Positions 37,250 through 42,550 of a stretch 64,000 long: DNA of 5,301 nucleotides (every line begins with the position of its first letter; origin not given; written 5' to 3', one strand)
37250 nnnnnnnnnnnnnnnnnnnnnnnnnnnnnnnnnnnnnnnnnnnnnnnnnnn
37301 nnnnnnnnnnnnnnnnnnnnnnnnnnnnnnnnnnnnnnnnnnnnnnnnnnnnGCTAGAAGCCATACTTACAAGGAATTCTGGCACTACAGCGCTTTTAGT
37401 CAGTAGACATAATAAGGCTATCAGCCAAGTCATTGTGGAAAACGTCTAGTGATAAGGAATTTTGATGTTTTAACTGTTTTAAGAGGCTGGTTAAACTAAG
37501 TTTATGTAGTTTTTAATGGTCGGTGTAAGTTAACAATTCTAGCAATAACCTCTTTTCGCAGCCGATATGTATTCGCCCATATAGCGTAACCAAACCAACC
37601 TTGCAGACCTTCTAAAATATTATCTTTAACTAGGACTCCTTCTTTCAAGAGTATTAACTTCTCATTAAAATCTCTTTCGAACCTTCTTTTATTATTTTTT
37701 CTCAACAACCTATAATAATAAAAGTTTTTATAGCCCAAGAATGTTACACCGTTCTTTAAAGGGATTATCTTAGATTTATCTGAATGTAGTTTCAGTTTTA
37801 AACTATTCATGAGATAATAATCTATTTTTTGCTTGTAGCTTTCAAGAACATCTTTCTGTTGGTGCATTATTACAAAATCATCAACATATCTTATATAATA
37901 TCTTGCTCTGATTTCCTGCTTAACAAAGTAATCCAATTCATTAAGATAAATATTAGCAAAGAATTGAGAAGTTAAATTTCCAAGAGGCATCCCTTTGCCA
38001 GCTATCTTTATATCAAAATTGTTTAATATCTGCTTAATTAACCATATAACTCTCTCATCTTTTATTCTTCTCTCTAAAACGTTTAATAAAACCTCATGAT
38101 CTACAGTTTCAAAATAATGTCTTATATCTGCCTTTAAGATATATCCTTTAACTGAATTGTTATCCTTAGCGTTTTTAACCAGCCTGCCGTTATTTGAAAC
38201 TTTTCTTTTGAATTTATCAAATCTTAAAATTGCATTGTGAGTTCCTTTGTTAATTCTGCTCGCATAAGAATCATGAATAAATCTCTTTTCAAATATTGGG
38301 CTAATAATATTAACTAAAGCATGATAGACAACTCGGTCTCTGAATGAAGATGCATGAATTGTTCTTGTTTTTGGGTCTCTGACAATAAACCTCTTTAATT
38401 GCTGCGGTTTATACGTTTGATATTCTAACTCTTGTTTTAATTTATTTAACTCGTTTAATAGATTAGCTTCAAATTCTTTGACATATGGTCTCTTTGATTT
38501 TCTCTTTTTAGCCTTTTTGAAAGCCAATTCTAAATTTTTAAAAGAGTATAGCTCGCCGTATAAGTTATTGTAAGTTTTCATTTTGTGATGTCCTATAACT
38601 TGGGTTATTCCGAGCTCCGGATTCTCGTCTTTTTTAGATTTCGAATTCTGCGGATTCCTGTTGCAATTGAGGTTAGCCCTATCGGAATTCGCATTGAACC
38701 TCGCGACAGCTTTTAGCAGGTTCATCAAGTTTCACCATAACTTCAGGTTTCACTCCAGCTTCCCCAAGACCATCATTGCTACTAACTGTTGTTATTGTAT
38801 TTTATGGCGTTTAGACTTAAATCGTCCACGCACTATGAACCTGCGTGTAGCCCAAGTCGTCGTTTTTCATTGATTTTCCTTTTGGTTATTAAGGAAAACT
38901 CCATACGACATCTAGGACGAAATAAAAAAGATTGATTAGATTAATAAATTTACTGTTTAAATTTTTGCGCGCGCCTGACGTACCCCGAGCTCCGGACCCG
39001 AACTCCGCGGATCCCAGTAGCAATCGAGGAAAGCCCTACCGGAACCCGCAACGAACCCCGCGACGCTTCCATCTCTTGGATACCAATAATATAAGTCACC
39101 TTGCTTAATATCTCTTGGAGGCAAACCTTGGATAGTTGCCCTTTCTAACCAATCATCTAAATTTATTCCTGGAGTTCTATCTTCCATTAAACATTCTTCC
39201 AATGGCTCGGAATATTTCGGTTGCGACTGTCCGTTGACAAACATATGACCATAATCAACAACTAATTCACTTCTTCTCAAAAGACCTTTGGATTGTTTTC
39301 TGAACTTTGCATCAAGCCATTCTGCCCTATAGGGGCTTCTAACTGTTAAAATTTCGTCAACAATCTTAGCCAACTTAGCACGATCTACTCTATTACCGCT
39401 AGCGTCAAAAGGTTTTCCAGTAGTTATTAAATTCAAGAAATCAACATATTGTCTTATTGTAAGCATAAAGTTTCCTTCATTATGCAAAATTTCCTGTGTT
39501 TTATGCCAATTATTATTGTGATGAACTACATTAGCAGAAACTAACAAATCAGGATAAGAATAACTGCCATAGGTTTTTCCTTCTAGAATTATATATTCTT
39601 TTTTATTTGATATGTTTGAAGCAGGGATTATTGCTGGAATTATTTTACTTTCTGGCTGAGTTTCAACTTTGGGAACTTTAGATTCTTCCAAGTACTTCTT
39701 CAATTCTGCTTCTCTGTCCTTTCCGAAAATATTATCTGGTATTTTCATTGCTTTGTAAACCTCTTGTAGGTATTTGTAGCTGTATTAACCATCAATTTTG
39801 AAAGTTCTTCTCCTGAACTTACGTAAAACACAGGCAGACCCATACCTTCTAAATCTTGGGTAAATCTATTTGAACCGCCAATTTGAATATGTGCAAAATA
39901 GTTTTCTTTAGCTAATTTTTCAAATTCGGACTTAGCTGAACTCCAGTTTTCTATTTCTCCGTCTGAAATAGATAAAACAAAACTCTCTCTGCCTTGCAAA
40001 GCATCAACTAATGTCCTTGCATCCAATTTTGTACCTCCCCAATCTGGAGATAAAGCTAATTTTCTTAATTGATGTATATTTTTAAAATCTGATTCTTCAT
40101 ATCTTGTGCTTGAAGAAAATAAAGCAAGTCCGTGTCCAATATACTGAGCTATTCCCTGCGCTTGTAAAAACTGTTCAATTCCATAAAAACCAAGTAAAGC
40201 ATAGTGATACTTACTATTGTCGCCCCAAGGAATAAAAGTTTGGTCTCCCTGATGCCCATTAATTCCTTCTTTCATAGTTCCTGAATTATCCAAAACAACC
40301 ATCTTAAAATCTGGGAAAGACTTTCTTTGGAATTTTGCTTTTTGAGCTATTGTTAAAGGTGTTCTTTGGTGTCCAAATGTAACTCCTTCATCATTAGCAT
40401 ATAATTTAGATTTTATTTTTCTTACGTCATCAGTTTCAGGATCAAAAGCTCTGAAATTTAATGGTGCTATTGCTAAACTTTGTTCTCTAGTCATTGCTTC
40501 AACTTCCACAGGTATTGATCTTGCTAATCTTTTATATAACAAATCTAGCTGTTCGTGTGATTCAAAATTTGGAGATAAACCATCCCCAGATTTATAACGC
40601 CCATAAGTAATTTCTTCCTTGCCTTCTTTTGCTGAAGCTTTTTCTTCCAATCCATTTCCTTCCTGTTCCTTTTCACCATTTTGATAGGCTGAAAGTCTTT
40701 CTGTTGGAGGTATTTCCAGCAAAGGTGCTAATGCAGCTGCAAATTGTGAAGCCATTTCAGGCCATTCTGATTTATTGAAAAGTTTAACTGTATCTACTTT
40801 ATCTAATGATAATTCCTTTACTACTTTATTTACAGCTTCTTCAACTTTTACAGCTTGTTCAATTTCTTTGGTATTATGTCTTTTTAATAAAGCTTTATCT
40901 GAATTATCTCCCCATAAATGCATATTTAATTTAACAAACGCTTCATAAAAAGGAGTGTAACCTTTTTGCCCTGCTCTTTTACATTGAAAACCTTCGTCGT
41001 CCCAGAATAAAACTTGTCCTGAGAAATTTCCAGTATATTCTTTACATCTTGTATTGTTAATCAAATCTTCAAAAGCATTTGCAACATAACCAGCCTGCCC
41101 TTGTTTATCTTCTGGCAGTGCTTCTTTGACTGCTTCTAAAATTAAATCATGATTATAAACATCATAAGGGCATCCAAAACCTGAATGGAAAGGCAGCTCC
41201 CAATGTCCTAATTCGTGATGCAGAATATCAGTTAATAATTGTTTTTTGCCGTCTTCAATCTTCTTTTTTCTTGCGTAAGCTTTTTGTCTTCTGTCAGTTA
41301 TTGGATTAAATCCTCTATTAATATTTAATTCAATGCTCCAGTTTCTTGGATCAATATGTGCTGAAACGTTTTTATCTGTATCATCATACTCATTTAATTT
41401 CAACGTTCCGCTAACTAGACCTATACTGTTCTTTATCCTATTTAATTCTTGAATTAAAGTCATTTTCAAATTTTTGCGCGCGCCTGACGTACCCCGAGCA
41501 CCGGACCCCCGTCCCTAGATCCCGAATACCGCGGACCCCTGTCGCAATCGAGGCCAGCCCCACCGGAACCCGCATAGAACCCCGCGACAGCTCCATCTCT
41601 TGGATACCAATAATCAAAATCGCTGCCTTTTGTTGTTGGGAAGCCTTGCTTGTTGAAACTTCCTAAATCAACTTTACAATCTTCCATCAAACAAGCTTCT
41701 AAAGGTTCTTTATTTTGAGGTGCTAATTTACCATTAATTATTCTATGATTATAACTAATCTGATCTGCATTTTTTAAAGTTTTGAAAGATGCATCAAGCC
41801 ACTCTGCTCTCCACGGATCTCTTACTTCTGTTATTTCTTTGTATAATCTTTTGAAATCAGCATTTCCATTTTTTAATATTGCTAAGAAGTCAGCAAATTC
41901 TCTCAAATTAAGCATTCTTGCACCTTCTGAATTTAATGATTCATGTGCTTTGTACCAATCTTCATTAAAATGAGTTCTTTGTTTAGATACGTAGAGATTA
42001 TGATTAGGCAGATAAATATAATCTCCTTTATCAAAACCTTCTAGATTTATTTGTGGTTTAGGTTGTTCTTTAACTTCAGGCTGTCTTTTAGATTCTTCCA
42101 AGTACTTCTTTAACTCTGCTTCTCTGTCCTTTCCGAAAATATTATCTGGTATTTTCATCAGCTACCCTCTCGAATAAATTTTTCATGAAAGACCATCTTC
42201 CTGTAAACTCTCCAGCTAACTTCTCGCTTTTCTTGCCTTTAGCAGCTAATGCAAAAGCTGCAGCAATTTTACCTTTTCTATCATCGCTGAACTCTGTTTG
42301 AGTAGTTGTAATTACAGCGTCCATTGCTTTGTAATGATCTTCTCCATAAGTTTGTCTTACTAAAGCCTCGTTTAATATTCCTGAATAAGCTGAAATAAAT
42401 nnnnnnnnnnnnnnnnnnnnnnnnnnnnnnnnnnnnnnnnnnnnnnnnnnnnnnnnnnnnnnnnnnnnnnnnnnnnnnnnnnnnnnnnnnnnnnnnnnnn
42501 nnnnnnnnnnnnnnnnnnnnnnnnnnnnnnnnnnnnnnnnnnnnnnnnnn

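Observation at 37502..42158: Complete diversity-generating retroelement: one template repeat, two variable repeats, adenine-specific differences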

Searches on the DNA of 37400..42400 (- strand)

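Call 11: search_rna_families(source=window, start=37400, end=42400, threshold=evalue, max_evalue=1, show_alignments=3)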
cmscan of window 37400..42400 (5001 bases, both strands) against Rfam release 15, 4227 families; matches with E-value up to 1: 1.
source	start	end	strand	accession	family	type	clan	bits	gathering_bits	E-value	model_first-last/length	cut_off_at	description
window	38708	38916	-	RF03019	RT-16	Gene; sRNA;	-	91.5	50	2.6e-14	1-158/158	no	RT-16 RNA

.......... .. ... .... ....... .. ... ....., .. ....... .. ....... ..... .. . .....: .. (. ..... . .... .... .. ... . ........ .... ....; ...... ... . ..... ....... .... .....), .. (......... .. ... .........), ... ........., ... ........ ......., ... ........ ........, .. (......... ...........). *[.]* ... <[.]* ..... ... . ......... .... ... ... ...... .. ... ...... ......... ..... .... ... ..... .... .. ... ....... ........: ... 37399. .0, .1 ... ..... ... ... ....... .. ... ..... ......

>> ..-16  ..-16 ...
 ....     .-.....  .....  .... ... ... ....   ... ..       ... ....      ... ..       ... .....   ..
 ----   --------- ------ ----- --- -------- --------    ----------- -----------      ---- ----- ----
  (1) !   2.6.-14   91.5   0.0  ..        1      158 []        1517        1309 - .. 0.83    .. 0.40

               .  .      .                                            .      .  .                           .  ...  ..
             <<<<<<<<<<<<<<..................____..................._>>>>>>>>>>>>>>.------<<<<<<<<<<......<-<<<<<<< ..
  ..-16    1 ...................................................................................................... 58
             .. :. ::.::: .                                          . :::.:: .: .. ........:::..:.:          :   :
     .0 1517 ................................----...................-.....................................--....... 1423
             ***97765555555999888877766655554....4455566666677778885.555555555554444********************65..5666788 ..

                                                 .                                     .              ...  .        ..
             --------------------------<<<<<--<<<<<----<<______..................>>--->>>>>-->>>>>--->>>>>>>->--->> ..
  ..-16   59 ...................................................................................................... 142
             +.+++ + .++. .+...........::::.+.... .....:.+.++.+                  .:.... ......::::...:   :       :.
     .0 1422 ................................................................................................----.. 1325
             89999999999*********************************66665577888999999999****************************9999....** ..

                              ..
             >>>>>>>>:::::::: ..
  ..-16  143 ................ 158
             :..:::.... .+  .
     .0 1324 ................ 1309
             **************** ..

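Call 32: search_rna_families(sources=[L001, L002, L003, L004, L005, L006, L007, L008, L010, L011, L024, L025, L031, L073, L077], threshold=gathering)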
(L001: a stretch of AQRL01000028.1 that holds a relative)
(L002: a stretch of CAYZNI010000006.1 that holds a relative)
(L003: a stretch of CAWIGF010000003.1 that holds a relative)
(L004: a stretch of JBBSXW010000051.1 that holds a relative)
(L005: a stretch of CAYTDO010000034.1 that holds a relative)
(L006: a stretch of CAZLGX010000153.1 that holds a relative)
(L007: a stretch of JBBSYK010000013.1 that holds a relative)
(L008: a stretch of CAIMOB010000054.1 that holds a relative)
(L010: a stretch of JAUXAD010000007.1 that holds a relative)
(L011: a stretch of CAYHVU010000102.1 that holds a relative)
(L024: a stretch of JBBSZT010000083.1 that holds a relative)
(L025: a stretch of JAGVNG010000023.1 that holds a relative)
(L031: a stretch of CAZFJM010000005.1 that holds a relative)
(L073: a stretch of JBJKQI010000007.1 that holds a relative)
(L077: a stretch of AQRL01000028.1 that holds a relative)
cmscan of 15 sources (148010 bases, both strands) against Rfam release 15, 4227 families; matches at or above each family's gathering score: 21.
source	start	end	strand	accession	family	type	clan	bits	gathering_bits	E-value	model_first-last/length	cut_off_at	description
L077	13469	16987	+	RF02540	LSU_rRNA_archaea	Gene; rRNA;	CL00112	2291.8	50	0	1-2869/2987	3'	Archaeal large subunit ribosomal RNA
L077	11810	13278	+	RF01959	SSU_rRNA_archaea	Gene; rRNA;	CL00111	1413.3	50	0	1-1478/1478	no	Archaeal small subunit ribosomal RNA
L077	7748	7883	+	RF03019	RT-16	Gene; sRNA;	-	101.2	50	7.6e-15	1-158/158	no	RT-16 RNA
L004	2380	2560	+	RF03019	RT-16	Gene; sRNA;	-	90.1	50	1.5e-12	1-158/158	no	RT-16 RNA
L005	4605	4780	+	RF03019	RT-16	Gene; sRNA;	-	89.5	50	2e-12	1-158/158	no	RT-16 RNA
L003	7703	7870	+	RF03019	RT-16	Gene; sRNA;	-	86.5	50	7.9e-12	1-158/158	no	RT-16 RNA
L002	7730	7890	+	RF03019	RT-16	Gene; sRNA;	-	86.3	50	9e-12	1-158/158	no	RT-16 RNA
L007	2450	2644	+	RF03019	RT-16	Gene; sRNA;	-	85.3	50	1.4e-11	1-158/158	no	RT-16 RNA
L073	7730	7892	+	RF03019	RT-16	Gene; sRNA;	-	83.1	50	4.1e-11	1-158/158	no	RT-16 RNA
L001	1460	1648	+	RF03019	RT-16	Gene; sRNA;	-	82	50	6.9e-11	1-158/158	no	RT-16 RNA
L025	255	471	+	RF03019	RT-16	Gene; sRNA;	-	79.9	50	1.8e-10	1-158/158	no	RT-16 RNA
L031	7725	7890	+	RF03019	RT-16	Gene; sRNA;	-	79.7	50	2e-10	1-158/158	no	RT-16 RNA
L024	742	946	+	RF03019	RT-16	Gene; sRNA;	-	78.1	50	4.2e-10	1-158/158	no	RT-16 RNA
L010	7719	7892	+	RF03019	RT-16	Gene; sRNA;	-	73.5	50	3.9e-09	1-158/158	no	RT-16 RNA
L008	301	445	+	RF03019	RT-16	Gene; sRNA;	-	70.2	50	1.9e-08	1-158/158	no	RT-16 RNA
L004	7414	7485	-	RF00005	tRNA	Gene; tRNA;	CL00001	63.5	29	4.3e-11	1-71/71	no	tRNA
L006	1626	1782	+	RF03019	RT-16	Gene; sRNA;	-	61.9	50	9.4e-07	1-158/158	no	RT-16 RNA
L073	11978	12059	-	RF00005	tRNA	Gene; tRNA;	CL00001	59.8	29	4.6e-10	1-71/71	no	tRNA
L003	11799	11883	-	RF00005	tRNA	Gene; tRNA;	CL00001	59.6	29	5.1e-10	1-71/71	no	tRNA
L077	763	866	+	RF00005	tRNA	Gene; tRNA;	CL00001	58.7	29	9e-10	1-71/71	no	tRNA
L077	13298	13392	+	RF00005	tRNA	Gene; tRNA;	CL00001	54.5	29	1.3e-08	1-71/71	no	tRNA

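Call 45: build_rna_model(alignment_id=A4, structure=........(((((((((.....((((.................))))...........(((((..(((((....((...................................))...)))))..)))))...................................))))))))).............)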
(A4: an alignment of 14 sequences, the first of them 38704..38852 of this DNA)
Model R1 built from alignment A4 (14 sequences, 185 columns); structure: as given.
model positions 146; base pairs 25; branch points 1; effective number of sequences 3.69; information 0.59 bits per position. Calibrated on 0.2 Mb of random sequence (short: E-values are rough).
structure used (alignment columns):
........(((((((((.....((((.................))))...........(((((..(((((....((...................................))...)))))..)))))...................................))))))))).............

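Call 46: search_with_rna_model(model_id=R1, sources=[window, L001, L002, L003, L004, L005, L006, L007, L008, L009, L010, L011, L012, L013, L014, L015, L016, L017, L018, L019, L020, L021, L022, L023, L024, L025, L026, L027, L028, L029, L030, L031, L032, L033, L034, L035, L036, L037, L038, L039, L040, L041, L042, L043, L044, L045, L046, L047, L048, L049, L050, L051, L052, L053, L054, L055, L056, L057, L058, L059, L060, L061, L062, L063, L064, L065, L066, L067, L068, L069, L070, L071, L072, L073, L074, L075, L076, L077, L078, L079, L080], max_evalue=0.01, make_alignment=true)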
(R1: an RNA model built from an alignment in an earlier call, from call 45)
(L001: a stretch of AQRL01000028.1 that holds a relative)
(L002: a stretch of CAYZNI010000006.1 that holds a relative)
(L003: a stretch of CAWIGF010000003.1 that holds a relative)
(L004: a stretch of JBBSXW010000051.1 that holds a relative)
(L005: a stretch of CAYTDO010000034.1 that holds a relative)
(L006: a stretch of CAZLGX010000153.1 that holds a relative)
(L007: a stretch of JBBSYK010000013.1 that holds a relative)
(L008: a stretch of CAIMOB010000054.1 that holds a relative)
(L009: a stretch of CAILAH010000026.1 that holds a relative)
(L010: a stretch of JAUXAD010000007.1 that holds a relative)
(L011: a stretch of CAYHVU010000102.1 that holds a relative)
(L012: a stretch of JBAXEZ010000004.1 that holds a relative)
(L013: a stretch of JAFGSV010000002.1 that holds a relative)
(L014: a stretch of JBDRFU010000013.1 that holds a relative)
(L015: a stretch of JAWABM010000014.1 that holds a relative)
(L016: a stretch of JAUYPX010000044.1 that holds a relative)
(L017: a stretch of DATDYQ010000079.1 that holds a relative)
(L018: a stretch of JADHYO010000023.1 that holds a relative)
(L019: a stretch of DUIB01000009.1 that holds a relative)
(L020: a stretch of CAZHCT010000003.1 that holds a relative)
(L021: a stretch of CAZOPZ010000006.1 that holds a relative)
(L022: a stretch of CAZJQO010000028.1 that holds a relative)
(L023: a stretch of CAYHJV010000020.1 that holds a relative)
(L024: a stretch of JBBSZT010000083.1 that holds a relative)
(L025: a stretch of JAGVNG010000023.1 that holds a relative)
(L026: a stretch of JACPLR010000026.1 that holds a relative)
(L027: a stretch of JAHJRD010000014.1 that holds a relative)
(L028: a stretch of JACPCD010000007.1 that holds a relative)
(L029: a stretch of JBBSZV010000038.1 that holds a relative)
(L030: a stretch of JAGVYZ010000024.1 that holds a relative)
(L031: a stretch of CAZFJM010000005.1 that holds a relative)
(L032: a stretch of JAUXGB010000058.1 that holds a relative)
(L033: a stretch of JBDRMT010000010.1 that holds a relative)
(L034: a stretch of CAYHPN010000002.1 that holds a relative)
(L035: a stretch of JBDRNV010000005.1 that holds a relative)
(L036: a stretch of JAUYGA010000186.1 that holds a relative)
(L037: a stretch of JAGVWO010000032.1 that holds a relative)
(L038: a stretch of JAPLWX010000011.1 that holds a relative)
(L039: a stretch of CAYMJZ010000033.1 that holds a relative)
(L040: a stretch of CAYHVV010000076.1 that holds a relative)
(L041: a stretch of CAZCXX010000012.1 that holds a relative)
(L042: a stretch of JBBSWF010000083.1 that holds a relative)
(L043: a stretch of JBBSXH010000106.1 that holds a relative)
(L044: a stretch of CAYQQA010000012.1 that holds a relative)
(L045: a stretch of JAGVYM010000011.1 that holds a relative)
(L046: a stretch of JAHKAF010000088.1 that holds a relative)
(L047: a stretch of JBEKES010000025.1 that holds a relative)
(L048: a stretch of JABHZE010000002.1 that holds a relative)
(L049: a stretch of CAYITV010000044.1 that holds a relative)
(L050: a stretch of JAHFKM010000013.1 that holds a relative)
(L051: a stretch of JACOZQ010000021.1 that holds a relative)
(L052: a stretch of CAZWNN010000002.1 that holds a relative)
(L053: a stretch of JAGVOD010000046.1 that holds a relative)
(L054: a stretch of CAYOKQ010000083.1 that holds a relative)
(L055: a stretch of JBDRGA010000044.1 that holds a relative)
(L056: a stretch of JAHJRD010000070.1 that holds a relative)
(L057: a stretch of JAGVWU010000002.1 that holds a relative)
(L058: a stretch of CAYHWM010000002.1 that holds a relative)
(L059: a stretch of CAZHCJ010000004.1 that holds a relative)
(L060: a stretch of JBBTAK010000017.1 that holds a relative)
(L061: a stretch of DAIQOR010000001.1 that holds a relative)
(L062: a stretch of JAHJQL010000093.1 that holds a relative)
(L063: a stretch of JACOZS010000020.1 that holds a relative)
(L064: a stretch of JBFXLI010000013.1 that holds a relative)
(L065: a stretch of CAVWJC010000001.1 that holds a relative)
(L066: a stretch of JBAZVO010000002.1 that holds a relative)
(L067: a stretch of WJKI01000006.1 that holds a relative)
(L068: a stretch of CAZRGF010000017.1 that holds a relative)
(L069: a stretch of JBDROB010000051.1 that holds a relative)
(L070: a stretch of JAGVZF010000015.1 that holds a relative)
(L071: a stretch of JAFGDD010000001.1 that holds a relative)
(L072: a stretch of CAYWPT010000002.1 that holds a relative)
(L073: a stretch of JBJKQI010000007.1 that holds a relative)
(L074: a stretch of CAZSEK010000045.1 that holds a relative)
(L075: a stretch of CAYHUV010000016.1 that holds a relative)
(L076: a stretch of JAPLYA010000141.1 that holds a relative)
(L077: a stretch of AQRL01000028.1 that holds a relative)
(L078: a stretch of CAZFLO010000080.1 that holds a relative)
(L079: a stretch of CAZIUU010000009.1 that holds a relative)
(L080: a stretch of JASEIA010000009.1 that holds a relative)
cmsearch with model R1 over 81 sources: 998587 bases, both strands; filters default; matches with E-value up to 0.01: 72.
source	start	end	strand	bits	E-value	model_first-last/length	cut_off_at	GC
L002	7759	7894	+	143.1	8.4e-30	1-146/146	no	0.39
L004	2415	2564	+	140.3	3.7e-29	1-146/146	no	0.36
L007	2503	2648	+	138.2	1.1e-28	1-146/146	no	0.4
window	38703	38852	-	137.8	1.4e-28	1-146/146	no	0.43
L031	7749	7894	+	136.6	2.6e-28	1-146/146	no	0.32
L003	7734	7875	+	135.9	3.8e-28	1-146/146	no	0.41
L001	1501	1652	+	131.3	4.3e-27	1-146/146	no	0.38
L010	7760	7896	+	128.4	1.9e-26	1-146/146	no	0.35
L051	621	774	+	126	7.2e-26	1-146/146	no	0.36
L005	4647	4785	+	123.7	2.3e-25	1-146/146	no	0.42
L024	797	951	+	120.8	1.1e-24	1-146/146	no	0.36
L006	1656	1787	+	98.8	1.2e-19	1-146/146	no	0.44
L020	7743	7885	+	95.9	5.7e-19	1-146/146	no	0.37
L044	8965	9097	-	86.6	7.7e-17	1-146/146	no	0.31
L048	920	1047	+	85.1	1.7e-16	1-146/146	no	0.3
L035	7761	7888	+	82.8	5.9e-16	1-146/146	no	0.31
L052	3694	3816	+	81.7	1e-15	1-146/146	no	0.28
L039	6777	6922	+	81.1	1.4e-15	1-146/146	no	0.37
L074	6261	6397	+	80.3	2.1e-15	1-146/146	no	0.31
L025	298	475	+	79.6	3.1e-15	1-146/146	no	0.33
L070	4393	4514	+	79.4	3.5e-15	1-146/146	no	0.3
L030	7769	7890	+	77.7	8.6e-15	1-146/146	no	0.3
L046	7750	7884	+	76.9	1.3e-14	1-146/146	no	0.28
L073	7747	7896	+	75.9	2.3e-14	1-146/146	no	0.33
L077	7766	7888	+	74.5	4.6e-14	1-146/146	no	0.4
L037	1203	1318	+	72.5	1.3e-13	1-146/146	no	0.34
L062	1708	1820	-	71.4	2.4e-13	1-146/146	no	0.38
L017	7723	7876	+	68.2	1.4e-12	1-146/146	no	0.31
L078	2772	2872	-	68.1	1.4e-12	1-146/146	no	0.38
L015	5180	5296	+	67.7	1.7e-12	1-146/146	no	0.54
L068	7725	7845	+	67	2.5e-12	1-146/146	no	0.4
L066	1181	1287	-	63.5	1.6e-11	1-146/146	no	0.44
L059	7772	7887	+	62.4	2.9e-11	1-146/146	no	0.34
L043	369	523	+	60.7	6.9e-11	1-146/146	no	0.28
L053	1089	1209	+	60.5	7.9e-11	1-146/146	no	0.55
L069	4514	4630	+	60.1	9.7e-11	1-146/146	no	0.47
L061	7790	7894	+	60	1e-10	1-146/146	no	0.36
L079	7709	7828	+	58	3e-10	1-146/146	no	0.5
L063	4715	4839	+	57.5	3.8e-10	1-146/146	no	0.4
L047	81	223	+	56.7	5.8e-10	1-146/146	no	0.37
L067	4946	5064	+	56.1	8e-10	1-146/146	no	0.4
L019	6787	6950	-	55.7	9.7e-10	1-146/146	no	0.4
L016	3121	3295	+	55.5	1.1e-09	1-146/146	no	0.46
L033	1687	1792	-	55.1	1.3e-09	1-146/146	no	0.38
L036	75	194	+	54.8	1.6e-09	1-146/146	no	0.42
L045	7743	7882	+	53.6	3e-09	1-146/146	no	0.48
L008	349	451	+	52.9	4.3e-09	1-146/146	no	0.55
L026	2284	2395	-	52.8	4.6e-09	1-146/146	no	0.43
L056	652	784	+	49.8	2.2e-08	1-146/146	no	0.47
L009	7726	7872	+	49.4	2.8e-08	1-146/146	no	0.52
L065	7735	7877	+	49.1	3.3e-08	1-146/146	no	0.46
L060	7756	7883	+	48.8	3.8e-08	1-146/146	no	0.4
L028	7751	7862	+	48.2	5.2e-08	1-146/146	no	0.55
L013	7325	7500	+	47.8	6.4e-08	1-146/146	no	0.47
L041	7791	7898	+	46.9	1e-07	1-146/146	no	0.52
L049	260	386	+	46.7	1.2e-07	1-146/146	no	0.42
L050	7756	7880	+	46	1.6e-07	1-146/146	no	0.46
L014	7668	7856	+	45.6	2e-07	1-146/146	no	0.39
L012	7685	7842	+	44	4.8e-07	1-146/146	no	0.28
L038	7747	7880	+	43.9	5e-07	1-146/146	no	0.57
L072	7719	7831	+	43.8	5.3e-07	1-146/146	no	0.46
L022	4806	4950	+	43.6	6e-07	1-146/146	no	0.54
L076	7784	7892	+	43.4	6.6e-07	1-146/146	no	0.35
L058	7730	7875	+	42.7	9.7e-07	1-146/146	no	0.47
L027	9744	9904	-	42.4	1.1e-06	1-146/146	no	0.47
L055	6069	6171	-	41.2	2e-06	1-146/146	no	0.55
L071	1590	1715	+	40.9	2.5e-06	1-146/146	no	0.52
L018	4831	5015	+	40.5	3e-06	1-146/146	no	0.44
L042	7775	7882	+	40.3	3.4e-06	1-146/146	no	0.59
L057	7769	7880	+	37.1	1.8e-05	1-146/146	no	0.36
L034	7650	7771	+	30.1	0.00075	1-146/146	no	0.34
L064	9738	9861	-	26.6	0.0047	1-146/146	no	0.35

Alignment A5: 72 matches aligned to the model, 312 columns, each read 5' to 3' on its own strand. Consensus structure (alignment columns), stored with it:
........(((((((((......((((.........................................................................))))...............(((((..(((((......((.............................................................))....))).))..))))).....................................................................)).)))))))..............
